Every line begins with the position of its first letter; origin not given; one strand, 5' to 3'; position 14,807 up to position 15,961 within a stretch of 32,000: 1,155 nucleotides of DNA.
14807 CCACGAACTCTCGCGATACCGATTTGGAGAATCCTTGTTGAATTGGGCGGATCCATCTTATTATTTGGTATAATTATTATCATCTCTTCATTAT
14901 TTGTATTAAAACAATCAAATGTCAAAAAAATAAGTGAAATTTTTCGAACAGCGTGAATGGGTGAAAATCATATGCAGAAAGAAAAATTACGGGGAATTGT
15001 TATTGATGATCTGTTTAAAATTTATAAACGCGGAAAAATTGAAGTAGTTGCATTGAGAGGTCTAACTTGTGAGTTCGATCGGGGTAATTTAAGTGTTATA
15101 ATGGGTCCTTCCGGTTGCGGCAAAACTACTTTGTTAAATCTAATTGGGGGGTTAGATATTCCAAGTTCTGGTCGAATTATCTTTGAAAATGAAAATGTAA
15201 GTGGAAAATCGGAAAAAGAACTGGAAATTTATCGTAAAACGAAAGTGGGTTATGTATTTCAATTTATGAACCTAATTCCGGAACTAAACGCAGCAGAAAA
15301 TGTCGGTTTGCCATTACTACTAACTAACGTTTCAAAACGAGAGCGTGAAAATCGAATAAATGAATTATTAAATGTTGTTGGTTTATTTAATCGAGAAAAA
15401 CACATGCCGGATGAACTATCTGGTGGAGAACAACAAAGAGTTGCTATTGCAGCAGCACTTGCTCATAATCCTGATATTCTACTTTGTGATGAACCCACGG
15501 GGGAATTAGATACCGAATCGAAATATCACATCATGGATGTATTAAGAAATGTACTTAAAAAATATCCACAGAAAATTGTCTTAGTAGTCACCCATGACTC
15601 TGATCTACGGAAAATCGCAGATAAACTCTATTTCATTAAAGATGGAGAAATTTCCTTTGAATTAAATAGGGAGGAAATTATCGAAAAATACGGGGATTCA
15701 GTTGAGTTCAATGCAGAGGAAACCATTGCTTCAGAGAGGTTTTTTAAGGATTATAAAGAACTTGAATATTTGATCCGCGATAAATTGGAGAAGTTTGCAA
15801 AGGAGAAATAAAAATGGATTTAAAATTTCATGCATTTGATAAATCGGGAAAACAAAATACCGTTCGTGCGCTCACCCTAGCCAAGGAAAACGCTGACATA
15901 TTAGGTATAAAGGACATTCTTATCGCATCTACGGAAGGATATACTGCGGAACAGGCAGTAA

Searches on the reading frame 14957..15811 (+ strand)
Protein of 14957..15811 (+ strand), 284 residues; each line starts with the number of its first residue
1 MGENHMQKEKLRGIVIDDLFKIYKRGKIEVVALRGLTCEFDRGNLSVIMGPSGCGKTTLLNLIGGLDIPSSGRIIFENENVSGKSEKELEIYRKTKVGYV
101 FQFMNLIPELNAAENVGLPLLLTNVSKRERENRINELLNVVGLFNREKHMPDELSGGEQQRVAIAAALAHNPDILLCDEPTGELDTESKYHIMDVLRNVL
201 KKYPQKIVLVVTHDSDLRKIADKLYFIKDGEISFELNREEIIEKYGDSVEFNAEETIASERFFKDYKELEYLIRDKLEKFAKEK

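Call 20: search_protein_families(library=pfam, proteins=[window:14957-15811:+], max_evalue=0.001)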
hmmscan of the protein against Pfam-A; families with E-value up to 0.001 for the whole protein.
window:14957-15811:+ (284 aa): 4 families
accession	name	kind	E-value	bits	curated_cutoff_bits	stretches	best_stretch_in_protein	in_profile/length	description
PF00005.33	ABC_tran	-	1.4e-33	116.8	25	1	33-181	1-136/137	ABC transporter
PF02463.25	SMC_N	-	4.2e-07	30.1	40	1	44-228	25-212/220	RecF/RecN/SMC N terminal domain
PF13304.12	AAA_21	-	5.8e-05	23.7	27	0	46-91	2-62/304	AAA domain, putative AbiEii toxin, Type IV TA system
PF13476.12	AAA_23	-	0.00025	22.2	27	1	34-63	11-39/201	AAA domain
